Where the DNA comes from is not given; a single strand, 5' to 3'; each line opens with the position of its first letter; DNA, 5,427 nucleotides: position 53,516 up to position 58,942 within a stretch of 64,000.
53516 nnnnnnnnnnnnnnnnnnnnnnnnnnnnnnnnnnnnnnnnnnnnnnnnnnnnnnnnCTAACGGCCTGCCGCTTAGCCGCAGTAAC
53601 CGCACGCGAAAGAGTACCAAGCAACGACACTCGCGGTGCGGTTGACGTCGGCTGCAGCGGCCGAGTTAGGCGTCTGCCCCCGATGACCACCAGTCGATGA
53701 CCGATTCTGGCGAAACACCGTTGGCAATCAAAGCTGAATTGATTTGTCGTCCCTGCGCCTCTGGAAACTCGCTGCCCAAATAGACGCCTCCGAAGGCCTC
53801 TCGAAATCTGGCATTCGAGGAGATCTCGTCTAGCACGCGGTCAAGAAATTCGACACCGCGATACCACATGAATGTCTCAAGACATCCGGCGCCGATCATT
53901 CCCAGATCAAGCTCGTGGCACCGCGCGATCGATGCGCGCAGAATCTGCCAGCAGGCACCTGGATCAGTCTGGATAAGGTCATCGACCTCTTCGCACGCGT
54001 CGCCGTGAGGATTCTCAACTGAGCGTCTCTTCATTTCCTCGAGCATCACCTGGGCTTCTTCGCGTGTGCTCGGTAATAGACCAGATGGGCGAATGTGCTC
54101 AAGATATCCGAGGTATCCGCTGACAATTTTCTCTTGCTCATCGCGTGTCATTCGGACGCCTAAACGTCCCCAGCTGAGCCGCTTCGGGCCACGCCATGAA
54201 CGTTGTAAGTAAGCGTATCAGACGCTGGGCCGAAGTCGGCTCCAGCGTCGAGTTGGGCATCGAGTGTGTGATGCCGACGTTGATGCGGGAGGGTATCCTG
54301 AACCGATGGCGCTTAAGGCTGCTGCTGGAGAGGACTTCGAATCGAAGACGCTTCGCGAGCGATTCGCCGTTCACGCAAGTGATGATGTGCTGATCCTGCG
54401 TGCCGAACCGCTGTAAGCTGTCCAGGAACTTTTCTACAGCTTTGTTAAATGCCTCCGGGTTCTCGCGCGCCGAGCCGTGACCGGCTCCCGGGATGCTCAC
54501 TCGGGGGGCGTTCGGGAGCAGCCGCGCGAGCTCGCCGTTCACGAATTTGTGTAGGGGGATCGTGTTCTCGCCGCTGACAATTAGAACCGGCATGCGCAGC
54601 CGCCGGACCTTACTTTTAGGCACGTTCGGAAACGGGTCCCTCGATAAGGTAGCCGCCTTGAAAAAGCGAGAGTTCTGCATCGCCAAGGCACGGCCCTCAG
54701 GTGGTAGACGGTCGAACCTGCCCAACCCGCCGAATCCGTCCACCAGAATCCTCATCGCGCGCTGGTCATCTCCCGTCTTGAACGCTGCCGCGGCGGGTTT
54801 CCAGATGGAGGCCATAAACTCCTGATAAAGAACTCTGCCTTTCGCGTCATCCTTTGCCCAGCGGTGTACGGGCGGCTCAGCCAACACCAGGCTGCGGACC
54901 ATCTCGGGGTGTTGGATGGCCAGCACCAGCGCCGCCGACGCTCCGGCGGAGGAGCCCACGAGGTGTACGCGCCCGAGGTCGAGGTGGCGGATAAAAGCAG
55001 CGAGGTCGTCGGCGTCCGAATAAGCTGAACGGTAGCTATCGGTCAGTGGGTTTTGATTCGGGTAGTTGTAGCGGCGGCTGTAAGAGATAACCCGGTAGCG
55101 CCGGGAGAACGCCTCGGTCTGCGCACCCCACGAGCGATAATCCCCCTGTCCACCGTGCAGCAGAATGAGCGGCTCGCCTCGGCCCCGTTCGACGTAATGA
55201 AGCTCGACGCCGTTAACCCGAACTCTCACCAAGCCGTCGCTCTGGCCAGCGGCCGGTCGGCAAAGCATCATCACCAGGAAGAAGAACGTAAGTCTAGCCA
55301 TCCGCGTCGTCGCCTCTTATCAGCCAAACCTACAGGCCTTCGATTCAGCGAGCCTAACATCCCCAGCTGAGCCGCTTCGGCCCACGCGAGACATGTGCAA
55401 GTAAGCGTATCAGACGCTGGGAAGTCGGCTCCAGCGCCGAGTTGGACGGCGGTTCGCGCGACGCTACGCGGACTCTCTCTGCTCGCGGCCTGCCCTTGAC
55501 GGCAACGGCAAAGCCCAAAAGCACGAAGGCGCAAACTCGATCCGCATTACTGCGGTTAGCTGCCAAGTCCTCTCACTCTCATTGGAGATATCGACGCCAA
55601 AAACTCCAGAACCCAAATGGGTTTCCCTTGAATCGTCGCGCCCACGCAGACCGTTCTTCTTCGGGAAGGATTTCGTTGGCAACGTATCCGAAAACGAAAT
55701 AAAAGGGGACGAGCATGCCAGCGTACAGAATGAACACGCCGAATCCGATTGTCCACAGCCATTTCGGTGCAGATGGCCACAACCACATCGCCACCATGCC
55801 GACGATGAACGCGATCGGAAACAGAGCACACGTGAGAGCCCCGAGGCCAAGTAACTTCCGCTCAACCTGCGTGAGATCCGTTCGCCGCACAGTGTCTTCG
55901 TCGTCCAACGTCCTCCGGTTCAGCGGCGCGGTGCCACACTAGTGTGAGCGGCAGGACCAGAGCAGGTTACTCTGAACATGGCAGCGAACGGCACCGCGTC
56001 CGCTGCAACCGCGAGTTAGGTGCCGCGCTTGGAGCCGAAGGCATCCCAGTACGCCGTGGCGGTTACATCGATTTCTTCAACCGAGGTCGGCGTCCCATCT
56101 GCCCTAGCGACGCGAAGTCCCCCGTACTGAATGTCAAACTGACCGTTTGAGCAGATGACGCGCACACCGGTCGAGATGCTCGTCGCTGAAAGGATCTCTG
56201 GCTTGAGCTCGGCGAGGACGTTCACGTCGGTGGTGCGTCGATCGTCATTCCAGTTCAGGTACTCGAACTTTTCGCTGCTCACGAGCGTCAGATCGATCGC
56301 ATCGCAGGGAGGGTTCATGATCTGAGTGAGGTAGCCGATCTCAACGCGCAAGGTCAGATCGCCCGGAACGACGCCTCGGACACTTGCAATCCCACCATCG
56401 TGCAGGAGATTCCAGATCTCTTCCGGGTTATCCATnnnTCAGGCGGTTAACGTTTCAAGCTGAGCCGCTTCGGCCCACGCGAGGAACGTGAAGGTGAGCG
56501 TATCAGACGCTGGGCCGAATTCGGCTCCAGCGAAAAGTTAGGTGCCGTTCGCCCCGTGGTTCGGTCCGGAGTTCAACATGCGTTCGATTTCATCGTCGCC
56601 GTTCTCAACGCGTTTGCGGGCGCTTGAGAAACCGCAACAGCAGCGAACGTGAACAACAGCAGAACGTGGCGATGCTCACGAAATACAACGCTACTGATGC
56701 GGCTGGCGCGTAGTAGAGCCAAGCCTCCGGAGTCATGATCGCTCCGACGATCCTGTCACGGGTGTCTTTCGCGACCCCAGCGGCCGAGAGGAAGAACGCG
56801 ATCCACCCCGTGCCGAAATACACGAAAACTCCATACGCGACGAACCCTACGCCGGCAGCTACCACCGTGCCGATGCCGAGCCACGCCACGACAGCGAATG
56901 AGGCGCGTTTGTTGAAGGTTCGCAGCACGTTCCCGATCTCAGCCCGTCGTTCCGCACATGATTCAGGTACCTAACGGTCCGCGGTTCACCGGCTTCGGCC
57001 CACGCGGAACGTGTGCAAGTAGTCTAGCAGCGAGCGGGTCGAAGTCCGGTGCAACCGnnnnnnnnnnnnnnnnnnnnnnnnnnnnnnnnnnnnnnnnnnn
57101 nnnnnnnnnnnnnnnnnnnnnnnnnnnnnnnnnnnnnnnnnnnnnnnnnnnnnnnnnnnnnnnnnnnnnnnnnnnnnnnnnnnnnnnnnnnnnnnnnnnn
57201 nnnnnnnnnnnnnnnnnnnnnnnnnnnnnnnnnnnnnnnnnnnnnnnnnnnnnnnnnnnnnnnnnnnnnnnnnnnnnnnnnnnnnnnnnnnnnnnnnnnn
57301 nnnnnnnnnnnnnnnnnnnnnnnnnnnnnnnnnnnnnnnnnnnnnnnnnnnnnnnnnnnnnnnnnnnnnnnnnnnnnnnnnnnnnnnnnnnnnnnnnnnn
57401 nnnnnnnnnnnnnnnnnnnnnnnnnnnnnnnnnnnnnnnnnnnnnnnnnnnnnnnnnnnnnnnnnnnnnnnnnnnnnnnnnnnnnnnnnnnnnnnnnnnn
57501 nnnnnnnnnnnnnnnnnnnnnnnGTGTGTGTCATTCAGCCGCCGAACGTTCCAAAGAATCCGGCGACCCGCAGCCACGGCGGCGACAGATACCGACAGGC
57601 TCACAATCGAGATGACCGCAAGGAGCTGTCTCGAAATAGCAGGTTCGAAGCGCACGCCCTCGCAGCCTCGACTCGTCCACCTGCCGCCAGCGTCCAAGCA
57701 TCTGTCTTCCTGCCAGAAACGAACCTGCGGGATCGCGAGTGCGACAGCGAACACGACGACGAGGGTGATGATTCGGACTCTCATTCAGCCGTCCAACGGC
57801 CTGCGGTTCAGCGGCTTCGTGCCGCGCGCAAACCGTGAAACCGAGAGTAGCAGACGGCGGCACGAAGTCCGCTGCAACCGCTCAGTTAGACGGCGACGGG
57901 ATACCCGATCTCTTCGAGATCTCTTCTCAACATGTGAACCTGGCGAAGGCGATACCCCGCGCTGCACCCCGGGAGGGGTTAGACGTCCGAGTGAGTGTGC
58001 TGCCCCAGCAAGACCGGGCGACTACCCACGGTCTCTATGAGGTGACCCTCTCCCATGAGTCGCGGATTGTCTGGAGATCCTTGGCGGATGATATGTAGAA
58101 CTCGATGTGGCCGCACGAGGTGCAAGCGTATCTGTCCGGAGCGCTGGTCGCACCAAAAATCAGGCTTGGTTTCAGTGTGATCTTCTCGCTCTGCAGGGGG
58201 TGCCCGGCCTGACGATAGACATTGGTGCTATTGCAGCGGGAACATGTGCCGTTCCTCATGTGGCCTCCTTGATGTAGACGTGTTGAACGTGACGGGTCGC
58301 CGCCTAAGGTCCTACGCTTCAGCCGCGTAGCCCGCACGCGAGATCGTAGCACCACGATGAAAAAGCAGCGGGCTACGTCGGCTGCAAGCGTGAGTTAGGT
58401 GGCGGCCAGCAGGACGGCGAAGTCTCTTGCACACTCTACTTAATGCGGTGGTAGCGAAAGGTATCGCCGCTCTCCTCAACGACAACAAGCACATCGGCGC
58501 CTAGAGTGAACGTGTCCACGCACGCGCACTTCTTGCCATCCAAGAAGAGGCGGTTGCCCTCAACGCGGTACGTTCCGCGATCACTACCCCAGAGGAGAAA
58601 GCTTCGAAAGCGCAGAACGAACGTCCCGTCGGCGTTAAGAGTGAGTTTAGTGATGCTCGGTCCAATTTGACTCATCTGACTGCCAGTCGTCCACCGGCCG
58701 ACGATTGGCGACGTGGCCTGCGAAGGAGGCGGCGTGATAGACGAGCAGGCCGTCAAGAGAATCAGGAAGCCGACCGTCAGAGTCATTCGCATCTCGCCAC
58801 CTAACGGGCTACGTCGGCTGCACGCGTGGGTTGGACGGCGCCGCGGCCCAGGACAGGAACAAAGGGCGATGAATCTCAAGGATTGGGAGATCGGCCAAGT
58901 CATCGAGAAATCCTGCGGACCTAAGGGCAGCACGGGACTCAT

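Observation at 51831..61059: Chromosomal integron with about 14 mostly unknown cassettes, roughly 30-40 kb from oriC in an Acidobacteria-like genome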

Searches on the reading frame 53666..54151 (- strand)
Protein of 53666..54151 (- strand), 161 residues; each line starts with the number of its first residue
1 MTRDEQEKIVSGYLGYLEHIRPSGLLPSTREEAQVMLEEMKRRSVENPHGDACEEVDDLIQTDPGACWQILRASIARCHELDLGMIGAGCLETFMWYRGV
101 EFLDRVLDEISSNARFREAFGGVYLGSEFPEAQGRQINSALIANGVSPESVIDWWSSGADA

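Call 16: search_protein_families(library=pfam, proteins=[window:53669-54151:-], max_evalue=0.1)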
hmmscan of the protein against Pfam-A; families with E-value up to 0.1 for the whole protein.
window:53669-54151:- (161 aa): 1 family
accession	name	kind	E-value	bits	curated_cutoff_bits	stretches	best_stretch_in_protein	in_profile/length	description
PF21746.2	DUF6869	-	9.1e-08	32.4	30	1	56-129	18-92/107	Family of unknown function (DUF6869)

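Call 44: search_protein_families(library=padloc, proteins=[window:53669-54151:-], max_evalue=0.01)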
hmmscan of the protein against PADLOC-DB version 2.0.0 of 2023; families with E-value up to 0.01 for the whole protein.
window:53669-54151:- (161 aa): 0 families

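Call 45: search_protein_families(library=ncbifam, proteins=[window:53669-54151:-], max_evalue=0.01)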
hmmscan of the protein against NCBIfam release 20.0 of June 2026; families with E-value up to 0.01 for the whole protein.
window:53669-54151:- (161 aa): 0 families

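Call 56: find_encoding_contigs(protein=window:53666-54151:-, flank=6000, max_places=6)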
Protein window:53666-54151:- (161 aa): no gene with exactly this product is on record in the collection.

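Call 64: search_protein_families(library=phrogs, proteins=[window:53669-54151:-], max_evalue=0.01)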
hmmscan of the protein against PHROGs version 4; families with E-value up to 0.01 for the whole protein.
window:53669-54151:- (161 aa): 0 families

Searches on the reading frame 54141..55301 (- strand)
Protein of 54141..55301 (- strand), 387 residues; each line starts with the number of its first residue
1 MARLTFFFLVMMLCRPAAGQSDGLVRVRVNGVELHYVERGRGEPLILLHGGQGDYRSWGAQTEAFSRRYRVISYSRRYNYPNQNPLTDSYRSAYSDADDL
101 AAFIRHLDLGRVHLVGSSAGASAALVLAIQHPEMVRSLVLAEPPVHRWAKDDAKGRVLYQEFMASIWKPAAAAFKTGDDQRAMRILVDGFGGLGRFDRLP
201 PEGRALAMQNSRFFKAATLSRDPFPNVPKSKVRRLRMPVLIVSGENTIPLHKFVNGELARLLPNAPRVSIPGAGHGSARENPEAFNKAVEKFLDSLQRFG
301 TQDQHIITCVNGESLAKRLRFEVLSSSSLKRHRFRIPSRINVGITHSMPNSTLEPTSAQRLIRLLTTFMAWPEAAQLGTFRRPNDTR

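Call 15: search_protein_families(library=pfam, proteins=[window:54141-55301:-], max_evalue=0.1)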
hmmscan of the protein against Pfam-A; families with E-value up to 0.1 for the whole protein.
window:54141-55301:- (387 aa): 8 families
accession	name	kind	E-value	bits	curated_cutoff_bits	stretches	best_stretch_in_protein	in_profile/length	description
PF00561.26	Abhydrolase_1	-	5.8e-22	79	25.8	1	44-277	2-240/245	alpha/beta hydrolase fold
PF12697.13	Abhydrolase_6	-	2.4e-16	61.5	26.3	1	45-287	1-216/217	Alpha/beta hydrolase family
PF00756.26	Esterase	-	5.5e-05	23.5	22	1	70-181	76-182/251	Putative esterase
PF03096.20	Ndr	-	0.00011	21.5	23.3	1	90-143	79-132/283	Ndr family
PF08386.16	Abhydrolase_4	-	0.0016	19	21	1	226-295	25-93/103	TAP-like protein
PF07859.19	Abhydrolase_3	-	0.0029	17.8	25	1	59-168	18-141/210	alpha/beta hydrolase fold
PF12146.15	Hydrolase_4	-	0.005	16.6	27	1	91-150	56-116/239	Serine aminopeptidase, S33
PF11798.14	IMS_HHH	-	0.088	13.5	24.4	0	98-121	2-25/32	IMS family HHH motif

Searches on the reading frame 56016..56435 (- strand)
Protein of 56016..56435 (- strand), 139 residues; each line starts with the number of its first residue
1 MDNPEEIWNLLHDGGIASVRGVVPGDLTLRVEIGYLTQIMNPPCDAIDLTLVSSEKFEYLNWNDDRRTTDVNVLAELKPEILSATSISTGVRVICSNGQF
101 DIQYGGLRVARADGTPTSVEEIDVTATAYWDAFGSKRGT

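Call 15: search_protein_families(library=pfam, proteins=[window:56019-56435:-], max_evalue=0.1)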
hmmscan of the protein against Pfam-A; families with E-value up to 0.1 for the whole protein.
window:56019-56435:- (139 aa): 0 families

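Call 44: search_protein_families(library=padloc, proteins=[window:56019-56435:-], max_evalue=0.01)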
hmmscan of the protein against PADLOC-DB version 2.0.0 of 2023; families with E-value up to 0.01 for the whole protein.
window:56019-56435:- (139 aa): 0 families

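Call 45: search_protein_families(library=ncbifam, proteins=[window:56019-56435:-], max_evalue=0.01)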
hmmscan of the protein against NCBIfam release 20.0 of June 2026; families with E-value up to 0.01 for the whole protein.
window:56019-56435:- (139 aa): 0 families

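Call 55: find_encoding_contigs(protein=window:56016-56435:-, flank=6000, max_places=6)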
Protein window:56016-56435:- (139 aa): 1 contig read that carries it; 1 place shown.
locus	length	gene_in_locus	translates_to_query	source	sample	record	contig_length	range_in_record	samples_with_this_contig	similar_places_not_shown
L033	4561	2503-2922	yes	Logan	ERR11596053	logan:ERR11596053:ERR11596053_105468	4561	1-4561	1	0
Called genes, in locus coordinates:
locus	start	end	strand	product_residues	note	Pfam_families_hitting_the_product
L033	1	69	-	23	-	?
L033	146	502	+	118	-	-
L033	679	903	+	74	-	-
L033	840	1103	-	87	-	-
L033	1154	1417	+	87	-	-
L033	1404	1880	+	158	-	-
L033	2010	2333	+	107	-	-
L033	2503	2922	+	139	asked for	-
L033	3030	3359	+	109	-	-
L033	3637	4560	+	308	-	?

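Call 64: search_protein_families(library=phrogs, proteins=[window:56019-56435:-], max_evalue=0.01)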
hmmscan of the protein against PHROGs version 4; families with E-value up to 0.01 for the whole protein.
window:56019-56435:- (139 aa): 0 families

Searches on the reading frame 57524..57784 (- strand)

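Call 15: search_protein_families(library=pfam, proteins=[window:57524-57784:-], max_evalue=0.1)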
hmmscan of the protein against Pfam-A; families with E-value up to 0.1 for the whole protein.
window:57524-57784:- (87 aa): 0 families

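Call 44: search_protein_families(library=padloc, proteins=[window:57524-57784:-], max_evalue=0.01)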
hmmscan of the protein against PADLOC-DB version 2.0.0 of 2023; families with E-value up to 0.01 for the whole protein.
window:57524-57784:- (87 aa): 0 families

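Call 45: search_protein_families(library=ncbifam, proteins=[window:57524-57784:-], max_evalue=0.01)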
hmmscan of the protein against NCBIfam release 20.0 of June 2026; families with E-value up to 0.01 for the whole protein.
window:57524-57784:- (87 aa): 0 families

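Call 64: search_protein_families(library=phrogs, proteins=[window:57524-57784:-], max_evalue=0.01)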
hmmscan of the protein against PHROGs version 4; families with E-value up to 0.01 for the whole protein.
window:57524-57784:- (87 aa): 1 family
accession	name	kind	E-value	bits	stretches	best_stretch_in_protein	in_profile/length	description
phrog_12086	-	unknown function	0.0072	17.3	0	5-40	8-41/55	-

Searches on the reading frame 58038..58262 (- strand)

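Call 44: search_protein_families(library=padloc, proteins=[window:58038-58262:-], max_evalue=0.01)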
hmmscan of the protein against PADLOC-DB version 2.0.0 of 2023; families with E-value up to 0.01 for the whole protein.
window:58038-58262:- (75 aa): 0 families

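Call 45: search_protein_families(library=ncbifam, proteins=[window:58038-58262:-], max_evalue=0.01)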
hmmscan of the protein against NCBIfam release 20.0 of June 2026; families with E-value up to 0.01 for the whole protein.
window:58038-58262:- (75 aa): 2 families
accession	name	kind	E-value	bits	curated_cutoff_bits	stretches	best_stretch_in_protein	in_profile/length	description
NF050000.1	IS1_IS1595_Zn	domain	0.0028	18.2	28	0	44-52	21-29/34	IS1/IS1595 family N-terminal zinc-binding domain-containing protein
NF048018.1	IS256_N_4Cys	domain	0.0088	16.7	27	0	44-52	21-29/31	transposase-like zinc-binding domain-containing protein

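Call 64: search_protein_families(library=phrogs, proteins=[window:58038-58262:-], max_evalue=0.01)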
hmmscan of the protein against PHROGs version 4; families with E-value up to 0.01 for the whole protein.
window:58038-58262:- (75 aa): 0 families

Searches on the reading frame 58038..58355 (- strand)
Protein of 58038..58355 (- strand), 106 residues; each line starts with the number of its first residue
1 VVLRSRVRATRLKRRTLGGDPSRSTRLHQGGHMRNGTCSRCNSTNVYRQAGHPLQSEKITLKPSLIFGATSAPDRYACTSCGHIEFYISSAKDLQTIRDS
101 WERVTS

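Call 15: search_protein_families(library=pfam, proteins=[window:58038-58355:-], max_evalue=0.1)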
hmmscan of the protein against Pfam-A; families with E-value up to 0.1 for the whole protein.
window:58038-58355:- (106 aa): 5 families
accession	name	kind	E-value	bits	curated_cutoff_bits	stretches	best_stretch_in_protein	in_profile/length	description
PF09855.14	Zn_ribbon_13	-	0.00019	22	23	1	77-99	37-59/63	Nucleic-acid-binding protein containing Zn-ribbon domain (DUF2082)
PF03811.18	Zn_ribbon_InsA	-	0.00065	19.8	26.1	0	37-49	7-19/35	InsA N-terminal domain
PF09723.15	Zn_ribbon_8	-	0.015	15.8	34.4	0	76-84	6-14/41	Zinc ribbon domain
PF06677.18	Auto_anti-p27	-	0.036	14.6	24.1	0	25-44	5-23/40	Sjogren's syndrome/scleroderma autoantigen 1 (Autoantigen p27)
PF23451.1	Zn_ribbon_PaaD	-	0.047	13.8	27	0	29-49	8-28/53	PaaD zinc beta ribbon domain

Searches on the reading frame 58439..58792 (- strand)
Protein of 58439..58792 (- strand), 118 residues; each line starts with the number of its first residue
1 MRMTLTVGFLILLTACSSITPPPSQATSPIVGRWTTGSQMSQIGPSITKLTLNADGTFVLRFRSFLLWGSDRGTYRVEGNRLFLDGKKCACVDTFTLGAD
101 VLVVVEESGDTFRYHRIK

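Call 44: search_protein_families(library=padloc, proteins=[window:58439-58792:-], max_evalue=0.01)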
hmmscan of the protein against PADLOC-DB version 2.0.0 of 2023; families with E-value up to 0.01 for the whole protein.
window:58439-58792:- (118 aa): 0 families

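Call 45: search_protein_families(library=ncbifam, proteins=[window:58439-58792:-], max_evalue=0.01)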
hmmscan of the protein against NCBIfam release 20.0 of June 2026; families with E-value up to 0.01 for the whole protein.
window:58439-58792:- (118 aa): 2 families
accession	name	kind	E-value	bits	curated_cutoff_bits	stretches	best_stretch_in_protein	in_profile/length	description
TIGR03066.1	Gem_osc_para_1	paralog_domain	1.1e-07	32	93.25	1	1-117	1-120/121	TIGR03066 family protein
NF040528.1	SP_0198_lipo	equivalog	0.0089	16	100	0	4-39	7-42/144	SP_0198 family lipoprotein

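Call 64: search_protein_families(library=phrogs, proteins=[window:58439-58792:-], max_evalue=0.01)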
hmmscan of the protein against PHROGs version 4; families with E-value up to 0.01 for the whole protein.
window:58439-58792:- (118 aa): 0 families
